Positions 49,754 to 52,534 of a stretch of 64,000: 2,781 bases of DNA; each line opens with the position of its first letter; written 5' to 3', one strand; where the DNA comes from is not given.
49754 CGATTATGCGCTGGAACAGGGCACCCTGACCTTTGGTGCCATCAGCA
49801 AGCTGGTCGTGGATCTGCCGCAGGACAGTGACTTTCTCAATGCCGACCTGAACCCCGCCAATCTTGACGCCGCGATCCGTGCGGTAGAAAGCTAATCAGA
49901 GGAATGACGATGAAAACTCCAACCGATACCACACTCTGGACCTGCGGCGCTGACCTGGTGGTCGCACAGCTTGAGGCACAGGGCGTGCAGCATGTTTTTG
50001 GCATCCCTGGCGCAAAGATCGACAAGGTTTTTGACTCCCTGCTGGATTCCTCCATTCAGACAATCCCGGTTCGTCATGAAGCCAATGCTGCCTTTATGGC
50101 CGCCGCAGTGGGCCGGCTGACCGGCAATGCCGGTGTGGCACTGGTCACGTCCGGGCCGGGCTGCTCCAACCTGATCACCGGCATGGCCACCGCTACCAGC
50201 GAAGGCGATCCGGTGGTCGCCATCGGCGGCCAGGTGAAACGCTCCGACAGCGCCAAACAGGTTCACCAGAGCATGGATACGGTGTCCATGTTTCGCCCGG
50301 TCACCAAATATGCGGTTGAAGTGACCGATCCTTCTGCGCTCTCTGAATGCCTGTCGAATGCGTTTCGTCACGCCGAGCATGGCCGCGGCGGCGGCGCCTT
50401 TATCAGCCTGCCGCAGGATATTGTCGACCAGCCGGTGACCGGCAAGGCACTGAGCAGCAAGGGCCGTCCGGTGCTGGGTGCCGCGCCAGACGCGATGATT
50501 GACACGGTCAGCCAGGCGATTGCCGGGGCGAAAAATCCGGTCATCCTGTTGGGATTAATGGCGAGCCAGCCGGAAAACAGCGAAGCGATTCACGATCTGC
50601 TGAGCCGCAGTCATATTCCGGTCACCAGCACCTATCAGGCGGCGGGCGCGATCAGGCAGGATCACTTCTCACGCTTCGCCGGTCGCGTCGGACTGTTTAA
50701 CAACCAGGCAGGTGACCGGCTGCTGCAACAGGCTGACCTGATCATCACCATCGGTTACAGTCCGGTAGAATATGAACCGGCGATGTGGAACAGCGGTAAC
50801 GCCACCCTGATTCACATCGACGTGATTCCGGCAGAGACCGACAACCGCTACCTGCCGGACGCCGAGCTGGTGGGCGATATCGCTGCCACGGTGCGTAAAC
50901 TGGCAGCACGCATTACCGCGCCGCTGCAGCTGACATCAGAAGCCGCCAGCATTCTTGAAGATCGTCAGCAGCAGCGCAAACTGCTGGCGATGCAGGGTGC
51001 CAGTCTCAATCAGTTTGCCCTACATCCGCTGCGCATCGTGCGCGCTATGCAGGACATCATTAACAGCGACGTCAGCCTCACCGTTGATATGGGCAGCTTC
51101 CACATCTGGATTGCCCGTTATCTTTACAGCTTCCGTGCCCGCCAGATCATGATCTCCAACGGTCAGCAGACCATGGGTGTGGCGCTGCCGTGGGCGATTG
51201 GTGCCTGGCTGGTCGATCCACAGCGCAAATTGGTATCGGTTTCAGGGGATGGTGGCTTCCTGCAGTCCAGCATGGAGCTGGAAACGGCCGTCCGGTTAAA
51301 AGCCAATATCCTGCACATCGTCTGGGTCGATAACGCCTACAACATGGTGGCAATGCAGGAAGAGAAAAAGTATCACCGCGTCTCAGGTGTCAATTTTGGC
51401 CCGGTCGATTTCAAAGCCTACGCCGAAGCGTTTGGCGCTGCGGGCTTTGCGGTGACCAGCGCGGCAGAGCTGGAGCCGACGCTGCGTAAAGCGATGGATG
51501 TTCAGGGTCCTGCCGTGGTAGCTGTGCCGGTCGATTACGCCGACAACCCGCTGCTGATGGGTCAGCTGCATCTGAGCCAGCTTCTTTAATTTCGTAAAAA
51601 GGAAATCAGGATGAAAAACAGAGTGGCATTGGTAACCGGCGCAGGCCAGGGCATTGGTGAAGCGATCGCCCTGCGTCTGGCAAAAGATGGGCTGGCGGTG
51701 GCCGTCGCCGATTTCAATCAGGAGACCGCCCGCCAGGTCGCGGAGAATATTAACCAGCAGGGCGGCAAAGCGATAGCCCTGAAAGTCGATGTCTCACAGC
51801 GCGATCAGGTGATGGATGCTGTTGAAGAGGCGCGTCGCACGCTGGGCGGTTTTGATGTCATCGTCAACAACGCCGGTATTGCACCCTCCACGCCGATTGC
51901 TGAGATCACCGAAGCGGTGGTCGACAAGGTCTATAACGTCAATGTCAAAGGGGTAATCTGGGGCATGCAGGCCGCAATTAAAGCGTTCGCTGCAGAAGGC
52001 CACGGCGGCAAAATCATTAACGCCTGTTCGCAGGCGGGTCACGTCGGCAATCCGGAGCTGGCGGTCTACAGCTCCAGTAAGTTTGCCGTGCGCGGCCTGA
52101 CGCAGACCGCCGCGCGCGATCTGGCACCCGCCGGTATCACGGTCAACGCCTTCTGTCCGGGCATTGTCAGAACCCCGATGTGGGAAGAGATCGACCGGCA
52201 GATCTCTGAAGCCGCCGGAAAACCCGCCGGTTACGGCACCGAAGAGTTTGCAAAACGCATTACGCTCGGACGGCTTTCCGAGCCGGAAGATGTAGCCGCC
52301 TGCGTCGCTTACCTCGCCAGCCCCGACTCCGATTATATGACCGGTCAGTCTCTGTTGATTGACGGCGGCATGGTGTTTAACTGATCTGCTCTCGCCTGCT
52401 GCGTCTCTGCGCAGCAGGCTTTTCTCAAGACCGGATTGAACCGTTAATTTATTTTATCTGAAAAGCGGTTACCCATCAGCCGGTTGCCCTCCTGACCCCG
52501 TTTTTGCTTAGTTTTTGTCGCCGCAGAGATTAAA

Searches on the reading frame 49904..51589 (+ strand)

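Call 44: search_protein_families(library=ncbifam, proteins=[window:49904-51589:+], max_evalue=0.00001)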
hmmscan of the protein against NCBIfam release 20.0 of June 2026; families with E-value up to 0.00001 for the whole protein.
window:49904-51589:+ (561 aa): 53 families (the best 25 are shown)
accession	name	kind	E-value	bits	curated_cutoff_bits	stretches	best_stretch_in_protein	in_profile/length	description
NF006378.0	PRK08617.1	equivalog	1.3e-263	875.4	510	1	9-560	4-555/556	acetolactate synthase AlsS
TIGR02418.1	acolac_catab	equivalog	6.2e-262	869.9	551.1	1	15-552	1-538/539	acetolactate synthase AlsS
NF006187.0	PRK08322.1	equivalog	7.6e-147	490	509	1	15-550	4-535/548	acetolactate synthase large subunit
NF006052.0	PRK08199.1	subfamily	8.7e-101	337.9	539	1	13-545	8-539/559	thiamine pyrophosphate protein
TIGR00118.1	acolac_lg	equivalog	7.9e-96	321.7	538.35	1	15-552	3-543/557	biosynthetic-type acetolactate synthase large subunit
NF004919.0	PRK06276.1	equivalog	1.4e-88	297.7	866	1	15-547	3-542/582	acetolactate synthase large subunit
NF006524.0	PRK08978.1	equivalog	1e-83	281.5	738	1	15-548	3-529/548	acetolactate synthase 2 catalytic subunit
NF006377.0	PRK08611.1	equivalog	1.3e-83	281.5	742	1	16-550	7-536/576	pyruvate oxidase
NF004710.0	PRK06048.1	equivalog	4.4e-82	276.3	976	1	14-548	9-542/561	acetolactate synthase large subunit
NF006016.1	PRK08155.1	equivalog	6.6e-80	269.1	870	1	14-548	4-537/554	acetolactate synthase large subunit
NF006122.0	PRK08266.1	subfamily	1.1e-79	268.4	571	1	14-547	5-528/543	hypothetical protein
NF006319.0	PRK08527.1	equivalog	2e-76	257.7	905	1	15-552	6-547/565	acetolactate synthase large subunit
NF005039.0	PRK06456.1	equivalog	4e-75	253.4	868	1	14-546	3-547/572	acetolactate synthase large subunit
NF005860.0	PRK07789.1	equivalog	2.2e-73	247.6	881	1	13-539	34-573/615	acetolactate synthase large subunit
NF005651.0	PRK07418.1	subfamily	4.3e-73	246.5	942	1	7-549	13-565/617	acetolactate synthase large subunit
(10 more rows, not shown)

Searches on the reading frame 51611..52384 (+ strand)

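Call 44: search_protein_families(library=ncbifam, proteins=[window:51611-52384:+], max_evalue=0.00001)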
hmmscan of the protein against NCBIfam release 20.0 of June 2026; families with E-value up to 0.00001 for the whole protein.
window:51611-52384:+ (257 aa): 224 families (the best 25 are shown)
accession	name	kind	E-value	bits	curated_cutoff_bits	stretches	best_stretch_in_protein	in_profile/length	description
NF006394.0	PRK08643.1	equivalog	3.3e-137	456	381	1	2-257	2-257/257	(S)-acetoin forming diacetyl reductase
TIGR02415.1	23BDH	subfamily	1.7e-122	407.7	304.35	1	4-257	1-254/254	acetoin reductase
NF005559.1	PRK07231.1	subfamily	2.7e-73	246.5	215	1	2-255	3-248/249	glucose 1-dehydrogenase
NF005472.0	PRK07067.1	equivalog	1.4e-70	237.8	338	1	1-255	4-255/257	L-iditol 2-dehydrogenase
NF004198.0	PRK05653.1-3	equivalog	6.2e-65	219.1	296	1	2-255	6-247/248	3-oxoacyl-ACP reductase FabG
NF009466.0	PRK12826.1-2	subfamily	5.2e-60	203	222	1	2-255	2-245/248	3-oxoacyl-ACP reductase FabG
TIGR01830.1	3oxo_ACP_reduc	equivalog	1.1e-59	202.1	297.75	1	6-255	1-239/239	3-oxoacyl-[acyl-carrier-protein] reductase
NF009468.0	PRK12826.1-4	equivalog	3.8e-59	200.5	318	1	1-255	5-248/256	SDR family oxidoreductase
NF009093.0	PRK12429.1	subfamily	2.7e-58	197.3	258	1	1-255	3-257/259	3-hydroxybutyrate dehydrogenase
NF004818.0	PRK06172.1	equivalog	2.9e-58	197.2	336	1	2-255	6-251/253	SDR family oxidoreductase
NF004791.0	PRK06138.1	equivalog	5.7e-58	196.2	312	1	2-255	4-250/252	SDR family oxidoreductase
TIGR01963.1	PHB_DH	subfamily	8.3e-58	195.6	307.05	1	4-255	2-253/255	3-hydroxybutyrate dehydrogenase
NF052558.1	MBtsdlDhBudC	equivalog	2.2e-57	194.5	270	1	2-254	2-241/250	meso-2,3-butanediol dehydrogenase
TIGR03206.1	benzo_BadH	equivalog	5.7e-56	189.7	431.2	1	1-255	1-249/250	2-hydroxycyclohexanecarboxyl-CoA dehydrogenase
TIGR03971.1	SDR_subfam_1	subfamily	7.3e-55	186.2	300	1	1-255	1-269/271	mycofactocin-coupled SDR family oxidoreductase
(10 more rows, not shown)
